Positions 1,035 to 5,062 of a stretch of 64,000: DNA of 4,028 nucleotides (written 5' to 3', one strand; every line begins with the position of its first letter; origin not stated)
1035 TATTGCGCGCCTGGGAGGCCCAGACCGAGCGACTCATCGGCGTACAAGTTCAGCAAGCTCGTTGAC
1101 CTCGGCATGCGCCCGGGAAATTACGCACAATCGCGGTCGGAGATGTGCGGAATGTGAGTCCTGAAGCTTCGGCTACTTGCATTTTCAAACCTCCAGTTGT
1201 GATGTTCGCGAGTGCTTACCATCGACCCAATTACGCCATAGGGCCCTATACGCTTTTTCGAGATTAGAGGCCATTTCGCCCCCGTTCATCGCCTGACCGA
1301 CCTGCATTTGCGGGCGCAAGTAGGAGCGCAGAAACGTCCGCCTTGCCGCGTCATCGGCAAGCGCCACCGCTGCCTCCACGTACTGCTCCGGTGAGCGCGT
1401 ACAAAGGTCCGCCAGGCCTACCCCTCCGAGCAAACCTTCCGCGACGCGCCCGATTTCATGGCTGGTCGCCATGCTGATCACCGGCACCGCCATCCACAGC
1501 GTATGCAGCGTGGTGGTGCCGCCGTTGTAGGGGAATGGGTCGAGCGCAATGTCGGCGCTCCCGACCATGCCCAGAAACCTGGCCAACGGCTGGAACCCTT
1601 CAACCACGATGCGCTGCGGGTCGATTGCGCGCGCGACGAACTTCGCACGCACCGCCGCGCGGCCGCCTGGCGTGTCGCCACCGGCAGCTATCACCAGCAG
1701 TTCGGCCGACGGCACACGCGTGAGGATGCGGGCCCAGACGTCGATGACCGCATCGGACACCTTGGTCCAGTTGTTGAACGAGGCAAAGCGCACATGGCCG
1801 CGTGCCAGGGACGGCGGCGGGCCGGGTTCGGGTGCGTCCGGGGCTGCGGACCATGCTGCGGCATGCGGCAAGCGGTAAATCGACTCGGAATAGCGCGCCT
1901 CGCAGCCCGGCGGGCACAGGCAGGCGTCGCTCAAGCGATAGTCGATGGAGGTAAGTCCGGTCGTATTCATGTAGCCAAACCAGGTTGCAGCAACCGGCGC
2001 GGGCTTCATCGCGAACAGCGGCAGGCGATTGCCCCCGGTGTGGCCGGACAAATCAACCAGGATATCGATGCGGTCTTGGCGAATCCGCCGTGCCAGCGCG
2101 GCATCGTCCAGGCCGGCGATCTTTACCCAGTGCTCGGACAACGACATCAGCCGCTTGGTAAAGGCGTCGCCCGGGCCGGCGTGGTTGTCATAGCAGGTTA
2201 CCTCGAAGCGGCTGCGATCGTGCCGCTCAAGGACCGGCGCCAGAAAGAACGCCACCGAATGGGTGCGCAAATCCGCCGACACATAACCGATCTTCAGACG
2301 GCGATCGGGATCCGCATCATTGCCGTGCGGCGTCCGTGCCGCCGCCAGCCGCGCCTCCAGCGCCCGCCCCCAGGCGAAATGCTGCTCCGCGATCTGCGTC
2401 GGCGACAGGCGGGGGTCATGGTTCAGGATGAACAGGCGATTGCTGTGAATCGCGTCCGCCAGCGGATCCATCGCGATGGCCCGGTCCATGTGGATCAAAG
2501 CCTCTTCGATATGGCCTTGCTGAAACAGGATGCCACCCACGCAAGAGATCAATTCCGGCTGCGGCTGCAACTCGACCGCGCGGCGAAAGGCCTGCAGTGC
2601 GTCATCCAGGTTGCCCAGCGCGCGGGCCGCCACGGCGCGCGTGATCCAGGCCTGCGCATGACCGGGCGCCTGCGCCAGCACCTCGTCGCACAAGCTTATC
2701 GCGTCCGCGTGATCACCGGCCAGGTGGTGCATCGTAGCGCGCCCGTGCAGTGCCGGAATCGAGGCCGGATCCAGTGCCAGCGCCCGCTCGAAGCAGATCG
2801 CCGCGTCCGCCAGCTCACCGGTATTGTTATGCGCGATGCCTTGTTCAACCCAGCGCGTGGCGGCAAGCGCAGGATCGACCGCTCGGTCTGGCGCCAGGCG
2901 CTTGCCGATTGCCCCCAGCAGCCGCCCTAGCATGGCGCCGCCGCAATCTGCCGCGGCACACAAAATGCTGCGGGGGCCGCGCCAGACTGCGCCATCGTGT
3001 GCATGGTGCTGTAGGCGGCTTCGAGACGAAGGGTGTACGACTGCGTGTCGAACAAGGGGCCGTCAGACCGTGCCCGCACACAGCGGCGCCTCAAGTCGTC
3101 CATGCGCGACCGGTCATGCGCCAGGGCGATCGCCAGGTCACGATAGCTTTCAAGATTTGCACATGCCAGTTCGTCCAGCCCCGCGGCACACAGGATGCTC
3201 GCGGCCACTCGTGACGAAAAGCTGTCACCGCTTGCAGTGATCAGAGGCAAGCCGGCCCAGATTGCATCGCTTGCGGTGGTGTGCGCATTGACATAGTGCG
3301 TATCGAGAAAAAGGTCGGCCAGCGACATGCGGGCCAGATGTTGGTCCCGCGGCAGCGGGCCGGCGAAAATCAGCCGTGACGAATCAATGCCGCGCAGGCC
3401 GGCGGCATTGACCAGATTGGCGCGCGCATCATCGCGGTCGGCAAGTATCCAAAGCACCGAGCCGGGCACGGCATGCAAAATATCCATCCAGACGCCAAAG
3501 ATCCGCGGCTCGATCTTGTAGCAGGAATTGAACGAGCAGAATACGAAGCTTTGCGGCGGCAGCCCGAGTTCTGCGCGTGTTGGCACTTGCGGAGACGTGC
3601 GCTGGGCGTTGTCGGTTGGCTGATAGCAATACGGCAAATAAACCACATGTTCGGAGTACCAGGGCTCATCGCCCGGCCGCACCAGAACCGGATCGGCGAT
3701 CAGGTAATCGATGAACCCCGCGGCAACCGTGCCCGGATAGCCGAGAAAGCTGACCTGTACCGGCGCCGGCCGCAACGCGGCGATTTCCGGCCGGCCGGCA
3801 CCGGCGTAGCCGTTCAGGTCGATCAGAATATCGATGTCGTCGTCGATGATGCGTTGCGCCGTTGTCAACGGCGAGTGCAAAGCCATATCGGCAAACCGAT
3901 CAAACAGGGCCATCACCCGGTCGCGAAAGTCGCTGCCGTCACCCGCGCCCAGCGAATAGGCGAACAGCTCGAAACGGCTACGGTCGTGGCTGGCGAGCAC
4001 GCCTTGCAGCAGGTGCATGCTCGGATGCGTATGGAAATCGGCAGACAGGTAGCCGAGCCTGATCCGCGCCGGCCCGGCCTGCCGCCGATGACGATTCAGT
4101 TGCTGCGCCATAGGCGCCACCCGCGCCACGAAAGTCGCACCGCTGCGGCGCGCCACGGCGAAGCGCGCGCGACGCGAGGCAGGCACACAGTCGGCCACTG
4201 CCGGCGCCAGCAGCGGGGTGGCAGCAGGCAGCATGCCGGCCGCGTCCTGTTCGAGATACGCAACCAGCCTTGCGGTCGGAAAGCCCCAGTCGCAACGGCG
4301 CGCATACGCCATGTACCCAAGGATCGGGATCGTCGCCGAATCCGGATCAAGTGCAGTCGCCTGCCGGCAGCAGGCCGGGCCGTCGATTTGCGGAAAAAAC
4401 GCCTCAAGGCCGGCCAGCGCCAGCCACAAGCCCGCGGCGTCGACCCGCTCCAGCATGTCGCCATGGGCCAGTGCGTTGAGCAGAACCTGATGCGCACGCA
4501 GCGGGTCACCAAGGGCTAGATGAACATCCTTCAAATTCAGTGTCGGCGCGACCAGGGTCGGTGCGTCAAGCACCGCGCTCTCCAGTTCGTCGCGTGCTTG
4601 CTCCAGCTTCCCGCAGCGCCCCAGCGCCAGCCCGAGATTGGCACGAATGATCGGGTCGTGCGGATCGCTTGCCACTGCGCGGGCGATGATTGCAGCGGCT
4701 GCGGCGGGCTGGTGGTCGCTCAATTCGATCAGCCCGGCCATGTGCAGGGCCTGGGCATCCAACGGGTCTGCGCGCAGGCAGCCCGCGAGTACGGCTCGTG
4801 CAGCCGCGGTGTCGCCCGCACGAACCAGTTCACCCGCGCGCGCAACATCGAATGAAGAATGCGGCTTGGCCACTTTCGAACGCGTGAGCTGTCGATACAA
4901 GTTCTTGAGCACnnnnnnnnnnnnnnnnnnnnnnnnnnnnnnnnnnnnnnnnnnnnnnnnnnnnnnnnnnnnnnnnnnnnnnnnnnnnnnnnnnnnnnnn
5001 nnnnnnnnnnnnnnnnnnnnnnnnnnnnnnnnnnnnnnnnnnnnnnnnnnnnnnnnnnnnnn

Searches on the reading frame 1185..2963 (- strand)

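Call 34: search_protein_families(library=pfam, proteins=[window:1185-2963:-], max_evalue=0.00001)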
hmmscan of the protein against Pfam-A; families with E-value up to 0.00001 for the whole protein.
window:1185-2963:- (592 aa): 14 families
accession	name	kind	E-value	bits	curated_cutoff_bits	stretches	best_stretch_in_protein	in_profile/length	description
PF13844.12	Glyco_transf_41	-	9e-51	173.2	25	2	173-367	33-226/543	Glycosyl transferase family 41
PF07719.23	TPR_2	-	3.4e-23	80.2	27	1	103-135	1-33/34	Tetratricopeptide repeat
PF00515.34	TPR_1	-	4.8e-19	67.8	27.8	1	103-135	1-33/34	Tetratricopeptide repeat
PF13428.12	TPR_14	-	4.8e-14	51.9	23.5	0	104-137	2-35/44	Tetratricopeptide repeat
PF13432.12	TPR_16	-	2.9e-12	47.2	32.7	1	82-135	10-63/65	Tetratricopeptide repeat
PF13424.12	TPR_12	-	1.1e-11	45.2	30.1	1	71-134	5-76/77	Tetratricopeptide repeat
PF13181.12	TPR_8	-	1.5e-11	43.9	25.7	0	103-135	1-33/34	Tetratricopeptide repeat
PF14559.12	TPR_19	-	7.7e-11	42.6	25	1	82-137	4-60/68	Tetratricopeptide repeat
PF13431.12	TPR_17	-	8.4e-10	38.6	24.4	0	91-124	1-34/34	Tetratricopeptide repeat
PF13414.12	TPR_11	-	3.1e-09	36.8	26.8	0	114-135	5-26/42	TPR repeat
PF13371.12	TPR_9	-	1.7e-07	31.6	35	0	82-138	8-64/73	Tetratricopeptide repeat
PF13374.12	TPR_10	-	4.9e-07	30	27.5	0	110-132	9-31/42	Tetratricopeptide repeat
PF12895.13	ANAPC3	-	5.7e-07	30.2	27.2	1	49-128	3-81/82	Anaphase-promoting complex, cyclosome, subunit 3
PF23914.1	TPR_CcmH_CycH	-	7.8e-07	29.5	42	0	35-134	50-152/158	Cytochrome c-type biogenesis protein H TPR domain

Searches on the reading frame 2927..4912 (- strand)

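Call 34: search_protein_families(library=pfam, proteins=[window:2927-4912:-], max_evalue=0.00001)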
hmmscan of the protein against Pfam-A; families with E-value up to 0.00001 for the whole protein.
window:2927-4912:- (661 aa): 3 families
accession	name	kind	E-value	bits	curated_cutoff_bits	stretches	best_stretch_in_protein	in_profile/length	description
PF13844.12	Glyco_transf_41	-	4e-94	316.3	25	2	439-629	352-542/543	Glycosyl transferase family 41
PF14559.12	TPR_19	-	1.3e-06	29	25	0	64-118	2-56/68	Tetratricopeptide repeat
PF13432.12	TPR_16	-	2.6e-06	28.2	32.7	0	26-87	4-65/65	Tetratricopeptide repeat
